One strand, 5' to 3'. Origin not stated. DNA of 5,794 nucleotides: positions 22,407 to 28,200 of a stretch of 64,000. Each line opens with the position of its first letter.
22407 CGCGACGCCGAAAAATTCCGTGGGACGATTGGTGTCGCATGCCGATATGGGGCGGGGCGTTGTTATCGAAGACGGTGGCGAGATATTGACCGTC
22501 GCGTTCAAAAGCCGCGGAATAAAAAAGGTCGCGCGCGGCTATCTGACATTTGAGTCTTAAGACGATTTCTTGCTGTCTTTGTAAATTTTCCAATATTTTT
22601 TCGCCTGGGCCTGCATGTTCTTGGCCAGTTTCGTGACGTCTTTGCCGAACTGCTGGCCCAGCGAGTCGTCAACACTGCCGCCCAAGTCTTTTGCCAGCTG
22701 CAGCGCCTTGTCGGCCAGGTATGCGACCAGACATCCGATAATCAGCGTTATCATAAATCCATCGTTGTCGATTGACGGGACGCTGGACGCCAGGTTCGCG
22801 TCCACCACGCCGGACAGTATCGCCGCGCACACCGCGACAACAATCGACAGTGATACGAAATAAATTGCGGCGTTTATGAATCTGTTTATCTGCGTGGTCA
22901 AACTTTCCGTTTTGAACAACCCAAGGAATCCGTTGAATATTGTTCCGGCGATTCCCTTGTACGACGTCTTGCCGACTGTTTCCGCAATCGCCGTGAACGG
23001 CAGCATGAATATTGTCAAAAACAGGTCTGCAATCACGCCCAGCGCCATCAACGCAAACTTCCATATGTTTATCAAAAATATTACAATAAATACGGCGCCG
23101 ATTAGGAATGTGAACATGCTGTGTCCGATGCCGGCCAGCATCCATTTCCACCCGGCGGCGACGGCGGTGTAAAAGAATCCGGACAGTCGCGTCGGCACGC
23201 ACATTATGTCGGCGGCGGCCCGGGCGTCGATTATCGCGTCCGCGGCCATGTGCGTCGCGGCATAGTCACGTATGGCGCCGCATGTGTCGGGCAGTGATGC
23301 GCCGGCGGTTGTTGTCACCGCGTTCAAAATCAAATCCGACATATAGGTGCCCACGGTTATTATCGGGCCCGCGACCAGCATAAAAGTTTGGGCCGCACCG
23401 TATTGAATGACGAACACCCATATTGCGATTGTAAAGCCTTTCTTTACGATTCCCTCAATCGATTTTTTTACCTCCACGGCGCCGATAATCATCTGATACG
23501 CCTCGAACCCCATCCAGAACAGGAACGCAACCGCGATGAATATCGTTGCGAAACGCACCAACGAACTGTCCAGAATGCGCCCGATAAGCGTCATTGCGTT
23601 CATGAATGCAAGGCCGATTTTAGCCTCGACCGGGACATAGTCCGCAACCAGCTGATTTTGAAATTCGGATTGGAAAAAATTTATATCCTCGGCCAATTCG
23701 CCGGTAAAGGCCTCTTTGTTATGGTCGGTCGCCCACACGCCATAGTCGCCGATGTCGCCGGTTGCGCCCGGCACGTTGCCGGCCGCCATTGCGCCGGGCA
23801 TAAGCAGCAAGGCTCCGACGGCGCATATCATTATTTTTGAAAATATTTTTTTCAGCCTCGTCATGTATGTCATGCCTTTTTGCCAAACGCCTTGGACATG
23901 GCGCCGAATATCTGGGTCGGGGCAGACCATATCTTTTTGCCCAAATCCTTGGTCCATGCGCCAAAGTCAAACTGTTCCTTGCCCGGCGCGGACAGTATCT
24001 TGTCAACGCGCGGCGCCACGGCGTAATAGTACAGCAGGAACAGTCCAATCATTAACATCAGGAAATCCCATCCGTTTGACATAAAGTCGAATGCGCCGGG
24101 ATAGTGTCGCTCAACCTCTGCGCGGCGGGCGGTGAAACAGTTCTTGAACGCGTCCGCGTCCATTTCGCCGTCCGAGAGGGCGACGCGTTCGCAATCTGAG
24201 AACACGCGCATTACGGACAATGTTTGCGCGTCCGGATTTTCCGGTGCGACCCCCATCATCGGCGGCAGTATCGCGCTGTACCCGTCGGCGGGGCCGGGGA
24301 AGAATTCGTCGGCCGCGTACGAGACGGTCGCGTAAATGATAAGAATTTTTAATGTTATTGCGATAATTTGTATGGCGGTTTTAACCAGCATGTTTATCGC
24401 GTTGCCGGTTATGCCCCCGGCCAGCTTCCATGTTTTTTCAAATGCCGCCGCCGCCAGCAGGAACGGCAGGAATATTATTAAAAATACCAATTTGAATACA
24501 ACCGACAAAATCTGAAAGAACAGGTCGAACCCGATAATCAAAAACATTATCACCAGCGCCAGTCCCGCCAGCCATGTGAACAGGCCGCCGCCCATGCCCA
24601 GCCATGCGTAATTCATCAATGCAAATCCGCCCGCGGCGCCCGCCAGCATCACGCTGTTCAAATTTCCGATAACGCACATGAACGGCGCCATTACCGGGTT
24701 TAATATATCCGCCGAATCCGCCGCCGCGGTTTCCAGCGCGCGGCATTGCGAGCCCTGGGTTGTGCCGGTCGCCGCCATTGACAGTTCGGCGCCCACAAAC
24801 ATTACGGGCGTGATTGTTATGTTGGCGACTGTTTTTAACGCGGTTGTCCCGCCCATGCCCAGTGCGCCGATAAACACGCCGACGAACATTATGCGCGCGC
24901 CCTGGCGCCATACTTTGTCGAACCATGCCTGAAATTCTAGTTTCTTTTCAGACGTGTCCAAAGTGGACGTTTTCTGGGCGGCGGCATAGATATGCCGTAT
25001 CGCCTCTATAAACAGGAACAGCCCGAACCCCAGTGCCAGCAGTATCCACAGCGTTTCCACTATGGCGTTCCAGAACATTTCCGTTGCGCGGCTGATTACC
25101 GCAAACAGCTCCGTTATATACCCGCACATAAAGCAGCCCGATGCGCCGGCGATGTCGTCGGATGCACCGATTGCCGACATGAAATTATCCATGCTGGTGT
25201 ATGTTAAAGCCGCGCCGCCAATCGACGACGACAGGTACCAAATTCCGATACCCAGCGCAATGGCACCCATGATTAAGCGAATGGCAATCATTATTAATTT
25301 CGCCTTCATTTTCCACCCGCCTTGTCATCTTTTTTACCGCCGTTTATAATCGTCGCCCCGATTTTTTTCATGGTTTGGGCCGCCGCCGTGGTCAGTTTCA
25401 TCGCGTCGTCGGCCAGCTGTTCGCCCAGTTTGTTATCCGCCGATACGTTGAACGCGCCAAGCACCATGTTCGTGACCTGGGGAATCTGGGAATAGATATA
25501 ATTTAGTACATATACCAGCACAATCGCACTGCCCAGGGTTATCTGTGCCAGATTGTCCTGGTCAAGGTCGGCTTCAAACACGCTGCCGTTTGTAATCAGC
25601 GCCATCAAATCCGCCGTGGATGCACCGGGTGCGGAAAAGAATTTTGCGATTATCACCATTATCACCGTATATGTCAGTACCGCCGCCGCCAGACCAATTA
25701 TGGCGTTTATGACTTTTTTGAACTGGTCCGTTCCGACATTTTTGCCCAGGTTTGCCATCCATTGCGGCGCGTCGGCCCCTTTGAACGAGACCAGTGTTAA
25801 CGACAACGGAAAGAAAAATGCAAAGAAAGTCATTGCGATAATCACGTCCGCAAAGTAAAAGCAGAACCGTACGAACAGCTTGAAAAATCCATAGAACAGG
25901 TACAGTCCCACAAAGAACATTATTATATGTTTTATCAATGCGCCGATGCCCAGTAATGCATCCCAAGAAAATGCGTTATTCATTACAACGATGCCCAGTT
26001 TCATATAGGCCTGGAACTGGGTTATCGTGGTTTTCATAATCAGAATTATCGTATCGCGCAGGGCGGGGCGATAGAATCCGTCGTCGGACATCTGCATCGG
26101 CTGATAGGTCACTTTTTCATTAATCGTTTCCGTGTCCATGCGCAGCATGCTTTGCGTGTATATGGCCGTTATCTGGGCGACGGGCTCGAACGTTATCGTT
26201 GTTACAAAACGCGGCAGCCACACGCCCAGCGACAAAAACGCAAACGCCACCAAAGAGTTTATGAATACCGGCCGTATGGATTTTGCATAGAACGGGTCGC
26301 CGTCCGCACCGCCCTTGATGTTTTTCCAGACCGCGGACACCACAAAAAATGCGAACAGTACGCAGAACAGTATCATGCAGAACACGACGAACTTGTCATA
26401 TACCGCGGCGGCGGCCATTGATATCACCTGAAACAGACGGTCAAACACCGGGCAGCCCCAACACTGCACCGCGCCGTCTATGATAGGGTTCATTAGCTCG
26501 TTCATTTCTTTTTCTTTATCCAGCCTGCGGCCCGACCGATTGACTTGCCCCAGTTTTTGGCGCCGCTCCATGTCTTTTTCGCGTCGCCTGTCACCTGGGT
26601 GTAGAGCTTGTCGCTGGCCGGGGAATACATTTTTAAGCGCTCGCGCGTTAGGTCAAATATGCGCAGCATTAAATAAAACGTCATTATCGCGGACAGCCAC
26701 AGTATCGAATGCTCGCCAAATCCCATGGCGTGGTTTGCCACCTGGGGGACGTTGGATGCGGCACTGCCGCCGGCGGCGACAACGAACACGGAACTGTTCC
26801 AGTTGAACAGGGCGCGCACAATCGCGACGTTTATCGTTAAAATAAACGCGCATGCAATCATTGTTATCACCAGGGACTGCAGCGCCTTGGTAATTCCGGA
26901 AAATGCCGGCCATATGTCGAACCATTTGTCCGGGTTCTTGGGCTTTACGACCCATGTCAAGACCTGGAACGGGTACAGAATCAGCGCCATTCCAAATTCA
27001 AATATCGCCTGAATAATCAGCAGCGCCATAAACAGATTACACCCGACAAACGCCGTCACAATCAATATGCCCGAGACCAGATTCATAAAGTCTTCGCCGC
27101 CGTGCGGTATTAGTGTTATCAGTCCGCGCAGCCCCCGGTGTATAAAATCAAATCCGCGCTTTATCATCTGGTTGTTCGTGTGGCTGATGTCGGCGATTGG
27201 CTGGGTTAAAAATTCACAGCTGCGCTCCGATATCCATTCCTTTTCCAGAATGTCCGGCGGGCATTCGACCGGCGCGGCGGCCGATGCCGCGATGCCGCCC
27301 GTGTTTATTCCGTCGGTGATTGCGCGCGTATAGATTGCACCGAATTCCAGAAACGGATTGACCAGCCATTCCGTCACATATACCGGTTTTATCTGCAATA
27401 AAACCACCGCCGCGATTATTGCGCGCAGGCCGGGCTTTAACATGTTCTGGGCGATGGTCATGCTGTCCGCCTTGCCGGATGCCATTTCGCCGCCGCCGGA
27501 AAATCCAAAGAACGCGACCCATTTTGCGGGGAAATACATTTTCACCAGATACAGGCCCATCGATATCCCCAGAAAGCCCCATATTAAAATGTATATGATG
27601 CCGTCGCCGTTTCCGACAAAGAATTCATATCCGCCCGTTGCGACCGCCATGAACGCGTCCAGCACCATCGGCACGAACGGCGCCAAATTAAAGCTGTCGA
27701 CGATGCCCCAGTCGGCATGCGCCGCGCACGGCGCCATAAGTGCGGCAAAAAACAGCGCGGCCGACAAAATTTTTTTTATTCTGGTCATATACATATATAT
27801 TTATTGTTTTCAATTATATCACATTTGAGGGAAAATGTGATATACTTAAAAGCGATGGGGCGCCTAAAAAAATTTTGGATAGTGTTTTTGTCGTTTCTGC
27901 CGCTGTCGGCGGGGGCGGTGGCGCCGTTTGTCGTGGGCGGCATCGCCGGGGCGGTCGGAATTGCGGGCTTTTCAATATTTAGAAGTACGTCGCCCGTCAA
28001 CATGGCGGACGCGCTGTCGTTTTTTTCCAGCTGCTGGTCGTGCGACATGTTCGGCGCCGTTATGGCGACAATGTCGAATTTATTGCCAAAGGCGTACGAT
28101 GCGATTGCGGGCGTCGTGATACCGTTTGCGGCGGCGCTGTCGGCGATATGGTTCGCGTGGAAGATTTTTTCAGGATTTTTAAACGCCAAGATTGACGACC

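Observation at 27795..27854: Perfect 9-6-9 palindrome in the divergent promoter region of the membrane-paralog array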

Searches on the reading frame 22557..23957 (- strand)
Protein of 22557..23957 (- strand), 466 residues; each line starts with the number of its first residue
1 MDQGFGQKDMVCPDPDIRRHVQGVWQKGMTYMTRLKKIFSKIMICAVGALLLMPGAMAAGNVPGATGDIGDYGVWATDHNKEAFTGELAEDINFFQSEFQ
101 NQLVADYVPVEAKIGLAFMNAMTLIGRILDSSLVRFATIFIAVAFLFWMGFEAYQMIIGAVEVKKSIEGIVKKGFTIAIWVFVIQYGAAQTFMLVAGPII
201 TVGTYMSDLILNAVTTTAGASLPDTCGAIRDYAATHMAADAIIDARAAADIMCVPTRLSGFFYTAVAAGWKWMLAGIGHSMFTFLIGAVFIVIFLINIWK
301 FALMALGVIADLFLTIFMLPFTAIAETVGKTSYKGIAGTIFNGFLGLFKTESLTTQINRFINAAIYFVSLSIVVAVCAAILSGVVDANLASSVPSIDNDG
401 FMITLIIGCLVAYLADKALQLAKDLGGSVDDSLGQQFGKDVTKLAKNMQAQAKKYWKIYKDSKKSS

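Call 8: search_protein_families(library=pfam, proteins=[window:22557-23957:-], max_evalue=0.01)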
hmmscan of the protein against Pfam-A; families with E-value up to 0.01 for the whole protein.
window:22557-23957:- (466 aa): 1 family
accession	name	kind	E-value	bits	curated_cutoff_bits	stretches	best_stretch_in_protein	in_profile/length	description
PF14967.11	FAM70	-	0.0025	17.7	27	1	305-390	29-112/323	FAM70 protein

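Call 48: search_solved_structures(query=A1, max_evalue=1)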
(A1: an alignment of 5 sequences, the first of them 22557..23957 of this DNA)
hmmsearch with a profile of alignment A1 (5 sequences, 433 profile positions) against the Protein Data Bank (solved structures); distinct sequences matched with E-value up to 1: 1.
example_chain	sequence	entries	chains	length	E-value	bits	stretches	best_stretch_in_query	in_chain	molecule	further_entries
8ugc_A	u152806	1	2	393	0.033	16.6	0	393-431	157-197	FD15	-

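Call 49: search_protein_families(library=ncbifam, proteins=[window:22557-23957:-], max_evalue=0.1)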
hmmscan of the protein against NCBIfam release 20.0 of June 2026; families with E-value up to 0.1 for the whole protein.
window:22557-23957:- (466 aa): 0 families

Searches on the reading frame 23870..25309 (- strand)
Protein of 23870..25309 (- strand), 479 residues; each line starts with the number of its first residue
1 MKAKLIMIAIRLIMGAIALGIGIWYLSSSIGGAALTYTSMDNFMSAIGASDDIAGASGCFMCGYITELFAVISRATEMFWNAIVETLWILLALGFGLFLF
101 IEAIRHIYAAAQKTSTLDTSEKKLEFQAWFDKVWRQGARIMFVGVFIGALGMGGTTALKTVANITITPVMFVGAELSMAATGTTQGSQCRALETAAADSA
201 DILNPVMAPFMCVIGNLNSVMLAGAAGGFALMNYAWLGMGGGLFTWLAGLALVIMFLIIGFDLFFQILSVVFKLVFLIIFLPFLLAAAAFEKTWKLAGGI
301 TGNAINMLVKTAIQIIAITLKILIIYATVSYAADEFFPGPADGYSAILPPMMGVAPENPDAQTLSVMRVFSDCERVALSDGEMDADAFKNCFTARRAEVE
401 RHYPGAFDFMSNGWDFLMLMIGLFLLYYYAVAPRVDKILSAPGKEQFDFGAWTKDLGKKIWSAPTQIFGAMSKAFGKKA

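Call 8: search_protein_families(library=pfam, proteins=[window:23870-25309:-], max_evalue=0.01)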
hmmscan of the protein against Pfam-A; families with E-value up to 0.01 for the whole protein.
window:23870-25309:- (479 aa): 0 families

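Call 49: search_protein_families(library=ncbifam, proteins=[window:23870-25309:-], max_evalue=0.1)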
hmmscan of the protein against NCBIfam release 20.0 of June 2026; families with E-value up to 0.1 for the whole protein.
window:23870-25309:- (479 aa): 1 family
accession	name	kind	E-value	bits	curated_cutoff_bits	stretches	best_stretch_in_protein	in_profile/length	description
TIGR04497.1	GRASP_targ_2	subfamily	0.074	13.1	32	0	163-186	2-25/50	putative ATP-grasp target RiPP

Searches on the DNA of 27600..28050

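Call 46: search_rna_families(source=window, start=27600, end=28050, threshold=evalue, max_evalue=1)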
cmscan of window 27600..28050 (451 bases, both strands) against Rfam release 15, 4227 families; matches with E-value up to 1: 1.
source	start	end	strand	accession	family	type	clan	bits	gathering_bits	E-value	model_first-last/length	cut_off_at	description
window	27804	27855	+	RF04161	mir-3688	Gene; miRNA;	-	21.5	84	0.075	1-88/88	no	mir-3688 microRNA precursor family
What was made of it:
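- There is no Rfam family; the only hit is a spurious microRNA match far below threshold (call 46).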
